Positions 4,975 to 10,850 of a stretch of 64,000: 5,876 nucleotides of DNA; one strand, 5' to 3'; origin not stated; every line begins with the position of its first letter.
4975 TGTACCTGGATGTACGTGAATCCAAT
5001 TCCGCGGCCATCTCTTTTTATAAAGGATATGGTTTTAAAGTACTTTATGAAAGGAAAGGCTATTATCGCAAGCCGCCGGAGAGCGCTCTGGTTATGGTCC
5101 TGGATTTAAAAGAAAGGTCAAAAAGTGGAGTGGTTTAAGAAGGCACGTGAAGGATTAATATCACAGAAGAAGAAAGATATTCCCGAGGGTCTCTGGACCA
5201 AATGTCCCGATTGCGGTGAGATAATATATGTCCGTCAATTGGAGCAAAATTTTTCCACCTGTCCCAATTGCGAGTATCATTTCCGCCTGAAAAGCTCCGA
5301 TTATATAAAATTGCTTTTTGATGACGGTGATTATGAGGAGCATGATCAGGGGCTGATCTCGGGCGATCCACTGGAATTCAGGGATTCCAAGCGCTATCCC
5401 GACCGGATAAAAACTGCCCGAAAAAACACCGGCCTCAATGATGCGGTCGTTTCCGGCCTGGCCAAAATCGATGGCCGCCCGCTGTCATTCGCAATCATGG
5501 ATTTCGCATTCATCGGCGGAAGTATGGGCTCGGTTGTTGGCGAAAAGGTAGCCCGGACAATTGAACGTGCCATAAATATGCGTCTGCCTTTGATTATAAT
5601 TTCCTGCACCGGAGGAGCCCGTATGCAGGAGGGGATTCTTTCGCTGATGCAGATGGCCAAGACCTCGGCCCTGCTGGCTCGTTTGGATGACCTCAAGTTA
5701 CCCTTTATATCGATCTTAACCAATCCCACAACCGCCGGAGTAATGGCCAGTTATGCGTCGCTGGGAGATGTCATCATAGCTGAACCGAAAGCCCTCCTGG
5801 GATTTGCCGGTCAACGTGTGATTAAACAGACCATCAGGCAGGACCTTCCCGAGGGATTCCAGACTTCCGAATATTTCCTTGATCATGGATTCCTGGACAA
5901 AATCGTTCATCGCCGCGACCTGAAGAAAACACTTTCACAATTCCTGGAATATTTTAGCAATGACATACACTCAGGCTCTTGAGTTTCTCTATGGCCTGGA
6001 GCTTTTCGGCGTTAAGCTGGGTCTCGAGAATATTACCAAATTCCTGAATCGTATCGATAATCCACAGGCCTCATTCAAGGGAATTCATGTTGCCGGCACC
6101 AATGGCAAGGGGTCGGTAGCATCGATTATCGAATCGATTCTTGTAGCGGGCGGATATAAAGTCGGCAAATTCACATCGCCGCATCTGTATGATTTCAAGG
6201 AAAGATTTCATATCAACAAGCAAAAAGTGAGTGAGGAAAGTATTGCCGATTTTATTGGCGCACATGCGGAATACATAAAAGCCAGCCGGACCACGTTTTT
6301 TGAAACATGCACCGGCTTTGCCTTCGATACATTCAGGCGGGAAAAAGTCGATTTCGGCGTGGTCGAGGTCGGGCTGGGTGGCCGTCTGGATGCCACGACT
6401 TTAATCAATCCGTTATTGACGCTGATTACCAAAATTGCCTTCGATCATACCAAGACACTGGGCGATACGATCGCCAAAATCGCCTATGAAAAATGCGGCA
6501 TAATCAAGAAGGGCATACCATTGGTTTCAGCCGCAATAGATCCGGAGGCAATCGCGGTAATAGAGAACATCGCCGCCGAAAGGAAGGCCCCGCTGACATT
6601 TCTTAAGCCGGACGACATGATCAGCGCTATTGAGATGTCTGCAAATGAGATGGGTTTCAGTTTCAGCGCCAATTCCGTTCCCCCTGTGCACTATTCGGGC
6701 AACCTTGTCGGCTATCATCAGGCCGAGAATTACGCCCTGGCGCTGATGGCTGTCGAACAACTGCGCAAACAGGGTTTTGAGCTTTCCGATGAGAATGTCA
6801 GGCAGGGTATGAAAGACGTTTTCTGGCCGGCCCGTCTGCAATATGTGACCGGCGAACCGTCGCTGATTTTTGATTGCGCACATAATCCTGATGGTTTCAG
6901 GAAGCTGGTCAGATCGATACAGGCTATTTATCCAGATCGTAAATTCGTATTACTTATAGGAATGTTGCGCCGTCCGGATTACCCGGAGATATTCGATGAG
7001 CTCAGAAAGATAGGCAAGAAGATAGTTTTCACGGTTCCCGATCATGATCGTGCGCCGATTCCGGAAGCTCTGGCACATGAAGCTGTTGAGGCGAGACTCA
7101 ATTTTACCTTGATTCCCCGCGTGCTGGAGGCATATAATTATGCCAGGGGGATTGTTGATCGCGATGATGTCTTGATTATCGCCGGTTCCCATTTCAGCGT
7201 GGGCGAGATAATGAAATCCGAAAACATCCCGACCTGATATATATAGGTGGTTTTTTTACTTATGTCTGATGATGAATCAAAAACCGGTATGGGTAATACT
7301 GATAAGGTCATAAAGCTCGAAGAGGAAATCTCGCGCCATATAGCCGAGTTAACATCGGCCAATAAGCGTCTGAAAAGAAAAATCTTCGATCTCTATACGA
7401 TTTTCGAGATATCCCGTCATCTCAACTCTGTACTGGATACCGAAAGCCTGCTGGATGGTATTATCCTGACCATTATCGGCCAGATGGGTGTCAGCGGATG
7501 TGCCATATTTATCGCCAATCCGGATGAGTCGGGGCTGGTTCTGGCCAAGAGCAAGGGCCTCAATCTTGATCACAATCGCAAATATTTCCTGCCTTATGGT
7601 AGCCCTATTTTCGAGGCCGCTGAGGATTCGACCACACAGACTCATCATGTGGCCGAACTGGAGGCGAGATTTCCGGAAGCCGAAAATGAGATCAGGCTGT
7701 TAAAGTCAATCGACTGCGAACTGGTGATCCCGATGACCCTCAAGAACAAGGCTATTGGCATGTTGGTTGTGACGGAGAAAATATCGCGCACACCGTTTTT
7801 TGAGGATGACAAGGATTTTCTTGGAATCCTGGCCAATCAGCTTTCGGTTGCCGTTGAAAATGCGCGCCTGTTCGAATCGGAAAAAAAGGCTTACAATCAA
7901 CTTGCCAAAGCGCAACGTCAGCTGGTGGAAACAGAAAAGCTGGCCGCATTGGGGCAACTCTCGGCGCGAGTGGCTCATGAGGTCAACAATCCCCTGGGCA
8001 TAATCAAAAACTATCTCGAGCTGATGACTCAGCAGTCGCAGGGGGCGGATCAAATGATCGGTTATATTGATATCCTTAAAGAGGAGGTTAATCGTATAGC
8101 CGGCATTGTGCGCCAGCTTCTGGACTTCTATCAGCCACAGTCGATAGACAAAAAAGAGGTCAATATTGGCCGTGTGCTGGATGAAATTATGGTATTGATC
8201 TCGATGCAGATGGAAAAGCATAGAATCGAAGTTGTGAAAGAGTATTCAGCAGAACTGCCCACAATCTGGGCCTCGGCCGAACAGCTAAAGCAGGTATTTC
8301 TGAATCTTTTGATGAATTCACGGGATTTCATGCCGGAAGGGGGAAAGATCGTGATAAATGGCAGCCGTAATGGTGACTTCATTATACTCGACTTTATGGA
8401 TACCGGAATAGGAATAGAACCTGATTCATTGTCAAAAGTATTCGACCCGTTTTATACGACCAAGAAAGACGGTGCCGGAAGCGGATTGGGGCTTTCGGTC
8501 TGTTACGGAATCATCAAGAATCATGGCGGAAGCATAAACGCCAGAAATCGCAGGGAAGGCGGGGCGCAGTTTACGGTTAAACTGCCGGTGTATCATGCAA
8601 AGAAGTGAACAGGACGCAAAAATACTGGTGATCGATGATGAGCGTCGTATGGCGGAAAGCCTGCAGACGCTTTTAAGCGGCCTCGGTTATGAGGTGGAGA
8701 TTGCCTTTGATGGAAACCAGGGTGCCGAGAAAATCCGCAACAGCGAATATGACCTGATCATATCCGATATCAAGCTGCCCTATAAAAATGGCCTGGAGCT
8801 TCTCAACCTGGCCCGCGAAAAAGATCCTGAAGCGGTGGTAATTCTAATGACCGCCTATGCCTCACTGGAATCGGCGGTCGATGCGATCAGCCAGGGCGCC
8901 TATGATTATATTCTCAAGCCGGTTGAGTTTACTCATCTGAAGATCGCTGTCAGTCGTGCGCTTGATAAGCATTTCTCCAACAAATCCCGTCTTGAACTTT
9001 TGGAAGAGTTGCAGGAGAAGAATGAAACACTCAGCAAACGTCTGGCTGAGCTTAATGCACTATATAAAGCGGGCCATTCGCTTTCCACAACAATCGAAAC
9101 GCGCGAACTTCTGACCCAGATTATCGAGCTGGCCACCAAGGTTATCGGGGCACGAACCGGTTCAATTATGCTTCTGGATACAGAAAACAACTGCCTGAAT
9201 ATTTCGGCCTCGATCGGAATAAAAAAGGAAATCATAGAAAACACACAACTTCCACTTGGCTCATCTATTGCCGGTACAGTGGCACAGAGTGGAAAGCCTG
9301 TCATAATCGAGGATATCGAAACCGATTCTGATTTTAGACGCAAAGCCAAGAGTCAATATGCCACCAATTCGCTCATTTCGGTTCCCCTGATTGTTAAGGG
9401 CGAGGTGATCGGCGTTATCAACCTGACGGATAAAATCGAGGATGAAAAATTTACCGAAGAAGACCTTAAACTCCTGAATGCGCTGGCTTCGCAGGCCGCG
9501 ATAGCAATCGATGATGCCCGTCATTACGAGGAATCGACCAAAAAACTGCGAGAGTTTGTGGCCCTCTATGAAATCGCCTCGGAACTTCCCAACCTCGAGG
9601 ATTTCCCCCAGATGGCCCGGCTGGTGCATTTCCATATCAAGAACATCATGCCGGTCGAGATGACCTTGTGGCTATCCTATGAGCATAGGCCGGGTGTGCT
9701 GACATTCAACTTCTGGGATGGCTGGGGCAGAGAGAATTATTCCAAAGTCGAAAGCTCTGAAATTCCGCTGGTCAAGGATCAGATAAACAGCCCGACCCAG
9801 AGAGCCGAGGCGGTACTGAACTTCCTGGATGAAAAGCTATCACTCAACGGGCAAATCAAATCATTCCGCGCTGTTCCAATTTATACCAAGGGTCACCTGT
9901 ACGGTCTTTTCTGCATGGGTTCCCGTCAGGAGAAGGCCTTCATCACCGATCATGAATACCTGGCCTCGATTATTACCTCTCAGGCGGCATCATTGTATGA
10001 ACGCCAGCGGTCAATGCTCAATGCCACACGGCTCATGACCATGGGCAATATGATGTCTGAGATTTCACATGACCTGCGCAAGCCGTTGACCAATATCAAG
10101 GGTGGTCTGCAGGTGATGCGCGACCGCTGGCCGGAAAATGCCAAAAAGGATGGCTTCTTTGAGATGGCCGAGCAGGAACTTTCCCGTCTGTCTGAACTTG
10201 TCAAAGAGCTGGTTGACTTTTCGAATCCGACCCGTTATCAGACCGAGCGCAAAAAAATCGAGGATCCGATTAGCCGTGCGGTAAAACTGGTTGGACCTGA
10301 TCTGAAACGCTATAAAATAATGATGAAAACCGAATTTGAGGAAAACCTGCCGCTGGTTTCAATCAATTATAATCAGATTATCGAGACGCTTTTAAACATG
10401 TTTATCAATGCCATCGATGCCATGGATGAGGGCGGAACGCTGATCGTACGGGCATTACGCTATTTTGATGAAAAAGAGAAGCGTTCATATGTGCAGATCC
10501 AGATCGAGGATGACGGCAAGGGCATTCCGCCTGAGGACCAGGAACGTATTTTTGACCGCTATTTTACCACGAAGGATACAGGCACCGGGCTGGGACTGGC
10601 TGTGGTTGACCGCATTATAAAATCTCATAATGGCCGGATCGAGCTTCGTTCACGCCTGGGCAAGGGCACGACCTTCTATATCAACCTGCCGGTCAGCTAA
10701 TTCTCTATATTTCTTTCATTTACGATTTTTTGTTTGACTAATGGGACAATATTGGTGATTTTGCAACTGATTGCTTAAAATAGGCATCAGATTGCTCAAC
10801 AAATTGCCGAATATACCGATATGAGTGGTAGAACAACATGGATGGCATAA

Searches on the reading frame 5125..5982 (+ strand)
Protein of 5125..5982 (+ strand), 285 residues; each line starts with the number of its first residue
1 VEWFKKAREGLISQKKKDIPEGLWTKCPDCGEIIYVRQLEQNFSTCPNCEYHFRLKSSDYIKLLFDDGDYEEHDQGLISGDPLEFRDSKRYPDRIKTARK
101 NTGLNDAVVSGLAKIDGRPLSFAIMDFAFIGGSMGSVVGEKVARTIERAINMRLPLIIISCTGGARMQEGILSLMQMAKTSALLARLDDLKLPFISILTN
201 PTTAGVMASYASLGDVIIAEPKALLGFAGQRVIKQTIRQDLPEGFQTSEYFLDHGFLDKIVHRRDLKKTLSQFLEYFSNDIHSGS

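Call 19: search_protein_families(library=pfam, proteins=[window:5125-5982:+])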
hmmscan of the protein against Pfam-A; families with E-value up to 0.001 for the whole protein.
window:5125-5982:+ (285 aa): 4 families
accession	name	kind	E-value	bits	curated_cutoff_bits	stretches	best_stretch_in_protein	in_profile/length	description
PF01039.27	Carboxyl_trans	-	2.8e-18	66.3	22.3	1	96-236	36-176/493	Carboxyl transferase domain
PF17848.7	Zn_ribbon_ACC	-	1.9e-12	47.6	24.5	1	24-49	1-26/26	Acetyl-CoA carboxylase zinc finger domain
PF25207.1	DUF7837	-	0.00079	19.8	27.8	0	9-34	19-44/47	Domain of unknown function (DUF7837)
PF01485.27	IBR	-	0.00092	19.7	24.3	0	23-53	17-51/65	IBR domain, a half RING-finger domain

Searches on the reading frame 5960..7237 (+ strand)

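Call 19: search_protein_families(library=pfam, proteins=[window:5960-7237:+])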
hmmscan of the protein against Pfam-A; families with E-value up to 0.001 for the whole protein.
window:5960-7237:+ (425 aa): 2 families
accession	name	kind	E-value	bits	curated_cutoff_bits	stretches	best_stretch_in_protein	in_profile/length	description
PF02875.26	Mur_ligase_C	-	1.2e-13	52.5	28.4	1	292-411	2-127/127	Mur ligase, glutamate ligase domain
PF08245.18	Mur_ligase_M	-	1.1e-10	42.3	24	1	44-264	1-199/200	Mur ligase middle domain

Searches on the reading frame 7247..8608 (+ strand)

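Call 19: search_protein_families(library=pfam, proteins=[window:7247-8608:+])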
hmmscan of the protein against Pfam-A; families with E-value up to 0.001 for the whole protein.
window:7247-8608:+ (453 aa): 5 families
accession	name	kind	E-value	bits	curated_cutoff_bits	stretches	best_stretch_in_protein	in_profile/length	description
PF02518.31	HATPase_c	-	1.1e-24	87.4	26.4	1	344-448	3-109/111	Histidine kinase-, DNA gyrase B-, and HSP90-like ATPase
PF00512.31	HisKA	-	2.1e-11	44.1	26.9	1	235-298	2-64/66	His Kinase A (phospho-acceptor) domain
PF01590.32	GAF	-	2.2e-09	38.4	22.4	1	64-203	1-133/133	GAF domain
PF13185.12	GAF_2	-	8.1e-07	29.8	28.6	1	64-204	3-136/136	GAF domain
PF13492.12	GAF_3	-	2.2e-06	28.5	27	1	78-205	15-129/129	GAF domain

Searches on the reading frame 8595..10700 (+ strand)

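Call 19: search_protein_families(library=pfam, proteins=[window:8595-10700:+])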
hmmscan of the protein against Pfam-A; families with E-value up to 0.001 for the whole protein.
window:8595-10700:+ (701 aa): 7 families
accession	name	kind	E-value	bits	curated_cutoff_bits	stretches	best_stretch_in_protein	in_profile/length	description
PF13185.12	GAF_2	-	2e-31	109.5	28.6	1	169-306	4-136/136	GAF domain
PF01590.32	GAF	-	2.1e-27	96.7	22.4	1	170-305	3-133/133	GAF domain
PF00072.30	Response_reg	-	3.8e-25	88.7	30.2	1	10-119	1-110/111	Response regulator receiver domain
PF02518.31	HATPase_c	-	6.2e-25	88.2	26.4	1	593-700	4-109/111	Histidine kinase-, DNA gyrase B-, and HSP90-like ATPase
PF13492.12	GAF_3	-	9.3e-20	71.8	27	1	171-306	4-128/129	GAF domain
PF00512.31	HisKA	-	4.7e-12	46.2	26.9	1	483-544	2-62/66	His Kinase A (phospho-acceptor) domain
PF15714.11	SpoVT_C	-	1.6e-05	25.5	27.5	0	234-299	57-121/128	Stage V sporulation protein T C-terminal, transcription factor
